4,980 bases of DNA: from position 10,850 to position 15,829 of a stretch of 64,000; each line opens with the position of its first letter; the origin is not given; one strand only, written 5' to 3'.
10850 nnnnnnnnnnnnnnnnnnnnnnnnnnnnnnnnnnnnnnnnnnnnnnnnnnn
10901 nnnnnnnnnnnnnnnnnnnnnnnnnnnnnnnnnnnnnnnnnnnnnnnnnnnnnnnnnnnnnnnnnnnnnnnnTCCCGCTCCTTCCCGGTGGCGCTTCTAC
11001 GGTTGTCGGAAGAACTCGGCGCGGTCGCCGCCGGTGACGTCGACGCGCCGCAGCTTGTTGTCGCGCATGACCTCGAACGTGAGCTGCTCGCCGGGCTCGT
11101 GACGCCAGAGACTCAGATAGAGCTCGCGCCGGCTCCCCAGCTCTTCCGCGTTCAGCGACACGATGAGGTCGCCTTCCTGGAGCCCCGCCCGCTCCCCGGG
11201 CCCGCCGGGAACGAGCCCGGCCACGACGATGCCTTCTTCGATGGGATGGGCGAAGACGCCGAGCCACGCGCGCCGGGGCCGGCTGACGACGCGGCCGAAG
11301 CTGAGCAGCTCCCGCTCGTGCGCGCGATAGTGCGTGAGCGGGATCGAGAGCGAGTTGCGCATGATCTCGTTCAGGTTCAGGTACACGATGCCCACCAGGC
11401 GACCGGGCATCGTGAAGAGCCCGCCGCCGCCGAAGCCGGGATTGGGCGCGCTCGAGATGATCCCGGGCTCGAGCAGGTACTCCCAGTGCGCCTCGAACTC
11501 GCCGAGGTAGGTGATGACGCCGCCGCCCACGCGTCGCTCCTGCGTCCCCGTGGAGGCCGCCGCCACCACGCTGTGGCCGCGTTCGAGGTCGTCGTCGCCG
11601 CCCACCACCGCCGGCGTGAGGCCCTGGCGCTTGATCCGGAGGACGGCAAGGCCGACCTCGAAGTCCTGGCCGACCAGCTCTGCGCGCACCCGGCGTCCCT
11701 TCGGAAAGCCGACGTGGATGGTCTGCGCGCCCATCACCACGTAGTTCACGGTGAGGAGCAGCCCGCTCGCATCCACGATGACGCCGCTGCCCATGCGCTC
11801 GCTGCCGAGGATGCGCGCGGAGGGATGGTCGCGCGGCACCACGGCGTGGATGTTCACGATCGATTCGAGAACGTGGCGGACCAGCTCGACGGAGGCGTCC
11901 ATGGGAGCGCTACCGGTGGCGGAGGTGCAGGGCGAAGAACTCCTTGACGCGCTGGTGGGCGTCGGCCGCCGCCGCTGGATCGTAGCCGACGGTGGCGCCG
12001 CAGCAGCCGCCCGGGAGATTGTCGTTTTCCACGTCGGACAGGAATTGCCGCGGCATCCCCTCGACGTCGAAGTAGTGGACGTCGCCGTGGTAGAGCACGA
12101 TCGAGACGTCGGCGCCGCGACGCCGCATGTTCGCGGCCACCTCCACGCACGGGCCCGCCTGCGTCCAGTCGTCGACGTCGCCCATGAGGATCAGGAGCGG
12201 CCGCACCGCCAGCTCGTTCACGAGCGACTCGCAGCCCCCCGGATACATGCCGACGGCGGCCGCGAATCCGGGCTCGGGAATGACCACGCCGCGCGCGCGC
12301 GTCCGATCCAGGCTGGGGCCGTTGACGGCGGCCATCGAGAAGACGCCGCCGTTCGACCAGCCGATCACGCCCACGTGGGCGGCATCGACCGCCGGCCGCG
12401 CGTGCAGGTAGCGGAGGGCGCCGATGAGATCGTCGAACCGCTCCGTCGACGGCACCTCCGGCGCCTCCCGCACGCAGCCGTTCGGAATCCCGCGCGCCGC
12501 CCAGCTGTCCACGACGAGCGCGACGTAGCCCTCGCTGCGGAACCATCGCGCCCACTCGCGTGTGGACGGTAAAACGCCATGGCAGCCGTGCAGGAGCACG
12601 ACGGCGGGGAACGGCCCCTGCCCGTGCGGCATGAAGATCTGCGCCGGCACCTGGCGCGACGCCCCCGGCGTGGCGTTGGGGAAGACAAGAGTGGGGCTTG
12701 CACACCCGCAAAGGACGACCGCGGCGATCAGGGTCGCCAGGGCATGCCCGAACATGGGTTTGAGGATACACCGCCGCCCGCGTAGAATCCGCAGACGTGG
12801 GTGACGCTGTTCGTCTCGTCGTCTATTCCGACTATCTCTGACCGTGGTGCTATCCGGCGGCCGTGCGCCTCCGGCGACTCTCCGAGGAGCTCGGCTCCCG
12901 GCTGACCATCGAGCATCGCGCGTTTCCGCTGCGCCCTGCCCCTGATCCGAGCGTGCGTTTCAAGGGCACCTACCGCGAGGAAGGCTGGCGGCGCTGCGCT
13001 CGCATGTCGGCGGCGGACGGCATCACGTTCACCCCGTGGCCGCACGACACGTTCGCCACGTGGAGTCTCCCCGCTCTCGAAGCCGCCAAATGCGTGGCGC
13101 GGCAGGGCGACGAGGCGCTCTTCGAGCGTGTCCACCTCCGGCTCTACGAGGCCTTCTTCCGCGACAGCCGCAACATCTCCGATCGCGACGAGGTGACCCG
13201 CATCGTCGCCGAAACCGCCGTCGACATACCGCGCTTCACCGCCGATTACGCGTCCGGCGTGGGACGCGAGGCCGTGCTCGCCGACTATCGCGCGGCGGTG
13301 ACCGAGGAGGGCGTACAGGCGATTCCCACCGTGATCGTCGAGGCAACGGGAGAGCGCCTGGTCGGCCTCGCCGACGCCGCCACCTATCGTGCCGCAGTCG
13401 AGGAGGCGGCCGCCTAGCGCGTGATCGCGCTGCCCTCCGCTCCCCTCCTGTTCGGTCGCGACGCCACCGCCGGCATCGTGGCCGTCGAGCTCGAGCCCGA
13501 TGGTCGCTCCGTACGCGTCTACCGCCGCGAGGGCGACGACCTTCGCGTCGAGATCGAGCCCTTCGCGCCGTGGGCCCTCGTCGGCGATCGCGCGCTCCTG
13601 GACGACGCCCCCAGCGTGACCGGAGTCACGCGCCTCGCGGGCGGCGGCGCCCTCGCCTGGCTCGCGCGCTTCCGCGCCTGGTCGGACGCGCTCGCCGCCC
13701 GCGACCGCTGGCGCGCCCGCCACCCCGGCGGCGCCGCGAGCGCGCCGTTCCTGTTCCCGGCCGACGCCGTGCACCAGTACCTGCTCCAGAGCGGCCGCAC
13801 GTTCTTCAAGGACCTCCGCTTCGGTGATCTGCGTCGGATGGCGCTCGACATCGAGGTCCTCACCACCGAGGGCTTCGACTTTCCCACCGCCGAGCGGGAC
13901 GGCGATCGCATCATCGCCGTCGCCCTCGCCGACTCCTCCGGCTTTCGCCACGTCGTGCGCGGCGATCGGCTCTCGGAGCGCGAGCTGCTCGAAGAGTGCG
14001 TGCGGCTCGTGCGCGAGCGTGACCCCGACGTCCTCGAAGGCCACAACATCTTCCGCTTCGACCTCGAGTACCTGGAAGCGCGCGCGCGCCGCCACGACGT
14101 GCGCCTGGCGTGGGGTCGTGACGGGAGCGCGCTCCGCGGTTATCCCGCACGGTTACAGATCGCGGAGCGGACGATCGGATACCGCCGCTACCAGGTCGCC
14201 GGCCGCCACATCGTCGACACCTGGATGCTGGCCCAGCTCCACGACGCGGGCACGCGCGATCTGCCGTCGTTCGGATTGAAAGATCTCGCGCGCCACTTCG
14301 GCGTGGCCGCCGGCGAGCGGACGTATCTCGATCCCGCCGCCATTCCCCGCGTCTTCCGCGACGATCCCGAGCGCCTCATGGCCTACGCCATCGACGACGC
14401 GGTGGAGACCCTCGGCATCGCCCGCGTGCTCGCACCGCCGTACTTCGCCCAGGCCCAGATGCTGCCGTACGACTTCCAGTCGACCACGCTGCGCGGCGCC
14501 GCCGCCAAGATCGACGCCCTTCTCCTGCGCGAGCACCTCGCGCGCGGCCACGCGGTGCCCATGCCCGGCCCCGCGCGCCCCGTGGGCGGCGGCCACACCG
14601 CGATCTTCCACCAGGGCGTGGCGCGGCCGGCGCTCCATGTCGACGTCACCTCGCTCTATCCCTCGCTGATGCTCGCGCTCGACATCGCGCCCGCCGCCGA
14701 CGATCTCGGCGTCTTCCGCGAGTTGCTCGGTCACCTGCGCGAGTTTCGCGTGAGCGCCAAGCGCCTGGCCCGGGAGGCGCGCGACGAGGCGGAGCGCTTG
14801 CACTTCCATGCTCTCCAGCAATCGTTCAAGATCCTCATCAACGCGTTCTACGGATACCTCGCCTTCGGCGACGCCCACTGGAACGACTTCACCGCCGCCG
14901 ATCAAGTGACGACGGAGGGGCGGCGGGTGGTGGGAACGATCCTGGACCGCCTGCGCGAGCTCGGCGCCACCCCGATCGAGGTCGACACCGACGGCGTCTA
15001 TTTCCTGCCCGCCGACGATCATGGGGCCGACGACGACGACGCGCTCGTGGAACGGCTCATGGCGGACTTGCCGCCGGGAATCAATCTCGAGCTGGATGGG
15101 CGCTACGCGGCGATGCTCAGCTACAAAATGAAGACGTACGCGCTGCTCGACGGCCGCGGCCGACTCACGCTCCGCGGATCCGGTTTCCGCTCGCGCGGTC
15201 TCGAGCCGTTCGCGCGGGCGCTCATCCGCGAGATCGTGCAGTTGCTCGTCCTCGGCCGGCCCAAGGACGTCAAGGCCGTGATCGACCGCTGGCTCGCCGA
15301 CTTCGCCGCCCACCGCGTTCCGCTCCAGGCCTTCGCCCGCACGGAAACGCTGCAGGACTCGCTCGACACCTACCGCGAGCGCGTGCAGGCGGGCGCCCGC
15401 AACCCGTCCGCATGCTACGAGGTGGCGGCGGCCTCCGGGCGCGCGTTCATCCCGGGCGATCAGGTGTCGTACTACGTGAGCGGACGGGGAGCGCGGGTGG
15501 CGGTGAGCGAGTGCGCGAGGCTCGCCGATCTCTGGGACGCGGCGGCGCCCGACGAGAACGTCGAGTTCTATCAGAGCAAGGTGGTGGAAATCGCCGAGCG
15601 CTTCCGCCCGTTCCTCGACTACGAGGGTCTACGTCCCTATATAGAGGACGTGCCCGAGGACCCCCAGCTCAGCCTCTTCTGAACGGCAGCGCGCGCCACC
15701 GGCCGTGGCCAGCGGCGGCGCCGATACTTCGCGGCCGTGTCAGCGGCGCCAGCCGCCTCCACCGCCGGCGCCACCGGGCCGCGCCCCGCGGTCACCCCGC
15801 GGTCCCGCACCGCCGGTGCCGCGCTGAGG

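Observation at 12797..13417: DsbA/FrnE-like oxidoreductase with TGA exactly at the first active-site cysteine (UPWC): candidate selenoprotein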

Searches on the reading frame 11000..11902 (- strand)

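Call 53: search_protein_families(library=pfam, proteins=[window:11000-11902:-], max_evalue=0.001)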
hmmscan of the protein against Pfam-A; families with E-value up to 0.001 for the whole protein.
window:11000-11902:- (301 aa): 4 families
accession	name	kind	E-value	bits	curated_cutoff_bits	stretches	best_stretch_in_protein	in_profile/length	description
PF13365.12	Trypsin_2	-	1.6e-17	65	27.6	1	38-172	1-144/144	Trypsin-like peptidase domain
PF13180.12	PDZ_2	-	1.1e-12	48.5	27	1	214-289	3-78/80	PDZ domain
PF17820.7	PDZ_6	-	6.1e-08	32.7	27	1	226-259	1-33/54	PDZ domain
PF00595.29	PDZ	-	5e-07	30.4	23.2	1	222-278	24-80/81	PDZ domain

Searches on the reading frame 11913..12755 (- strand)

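Call 53: search_protein_families(library=pfam, proteins=[window:11913-12755:-], max_evalue=0.001)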
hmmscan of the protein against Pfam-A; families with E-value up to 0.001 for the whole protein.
window:11913-12755:- (281 aa): 3 families
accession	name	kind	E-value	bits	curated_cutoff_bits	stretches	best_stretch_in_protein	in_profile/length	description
PF01738.24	DLH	-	8.6e-19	68.4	21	1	38-275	3-214/217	Dienelactone hydrolase family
PF00326.27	Peptidase_S9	-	1.3e-11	44.9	22.6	1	70-146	8-85/213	Prolyl oligopeptidase family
PF07859.19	Abhydrolase_3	-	1.5e-05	25.3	25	1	96-144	38-89/210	alpha/beta hydrolase fold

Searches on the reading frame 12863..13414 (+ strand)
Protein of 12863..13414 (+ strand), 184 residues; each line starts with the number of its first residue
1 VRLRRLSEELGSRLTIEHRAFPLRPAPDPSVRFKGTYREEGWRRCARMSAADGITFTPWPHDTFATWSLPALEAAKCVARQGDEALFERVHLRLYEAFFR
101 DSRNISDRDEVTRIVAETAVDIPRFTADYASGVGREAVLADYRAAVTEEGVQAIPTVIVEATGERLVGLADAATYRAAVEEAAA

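Call 71: search_protein_representatives(protein=window:12863-13414:+)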
Query: 184 residues. Proteins with E-value up to 0.001 (for the whole library): 305; up to 1e-10: 104; up to 1e-30: 8. The best 150 are listed.
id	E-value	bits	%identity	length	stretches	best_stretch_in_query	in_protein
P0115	1.6e-66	239.7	67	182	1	1-182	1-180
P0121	2.4e-45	170.7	52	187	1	1-179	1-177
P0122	8.3e-43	162.5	70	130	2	85-183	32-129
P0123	3.3e-39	150.7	51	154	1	31-174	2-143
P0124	2.0e-35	138.4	71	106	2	32-97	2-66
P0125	3.7e-32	127.8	53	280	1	1-128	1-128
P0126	8.6e-32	126.6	59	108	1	10-117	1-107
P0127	8.5e-31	123.4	41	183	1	1-182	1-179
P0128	4.3e-30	121.1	59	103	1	49-150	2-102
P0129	5.4e-30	120.7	43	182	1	1-181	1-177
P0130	1.6e-29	119.2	60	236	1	48-156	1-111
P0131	7.8e-29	117.0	65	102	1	72-176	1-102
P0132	1.9e-28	115.7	65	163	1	33-121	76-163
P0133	4.7e-28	114.4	42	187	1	1-178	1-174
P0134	1.7e-27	112.6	41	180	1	1-181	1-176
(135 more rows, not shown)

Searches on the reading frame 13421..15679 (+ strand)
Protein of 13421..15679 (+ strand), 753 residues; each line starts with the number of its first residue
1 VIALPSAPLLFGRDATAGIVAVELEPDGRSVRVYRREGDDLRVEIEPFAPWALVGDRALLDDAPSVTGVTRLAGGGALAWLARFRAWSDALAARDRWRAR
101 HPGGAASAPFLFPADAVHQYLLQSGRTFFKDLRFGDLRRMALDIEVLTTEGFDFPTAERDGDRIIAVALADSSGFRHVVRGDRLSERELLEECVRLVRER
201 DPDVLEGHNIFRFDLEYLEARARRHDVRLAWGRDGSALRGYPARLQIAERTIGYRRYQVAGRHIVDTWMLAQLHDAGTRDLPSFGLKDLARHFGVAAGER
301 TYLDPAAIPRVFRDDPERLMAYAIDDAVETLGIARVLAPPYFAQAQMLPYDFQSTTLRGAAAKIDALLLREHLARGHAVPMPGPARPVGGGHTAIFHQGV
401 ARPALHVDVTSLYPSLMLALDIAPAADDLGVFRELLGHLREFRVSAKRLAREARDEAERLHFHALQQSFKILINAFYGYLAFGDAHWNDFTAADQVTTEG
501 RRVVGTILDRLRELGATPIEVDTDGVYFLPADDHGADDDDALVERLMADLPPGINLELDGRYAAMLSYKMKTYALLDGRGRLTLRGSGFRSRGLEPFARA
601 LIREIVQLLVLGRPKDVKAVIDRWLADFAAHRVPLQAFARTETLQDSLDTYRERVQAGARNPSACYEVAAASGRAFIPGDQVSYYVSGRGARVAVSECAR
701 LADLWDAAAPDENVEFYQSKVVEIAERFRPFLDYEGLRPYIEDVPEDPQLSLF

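Call 53: search_protein_families(library=pfam, proteins=[window:13421-15679:+], max_evalue=0.001)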
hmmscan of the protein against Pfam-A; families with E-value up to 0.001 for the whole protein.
window:13421-15679:+ (753 aa): 2 families
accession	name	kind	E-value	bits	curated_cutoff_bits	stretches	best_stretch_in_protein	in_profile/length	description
PF00136.26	DNA_pol_B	-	1.3e-13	51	23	1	430-505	118-193/453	DNA polymerase family B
PF03104.25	DNA_pol_B_exo1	-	4.8e-13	49.5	23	1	185-268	142-225/242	DNA polymerase family B, exonuclease domain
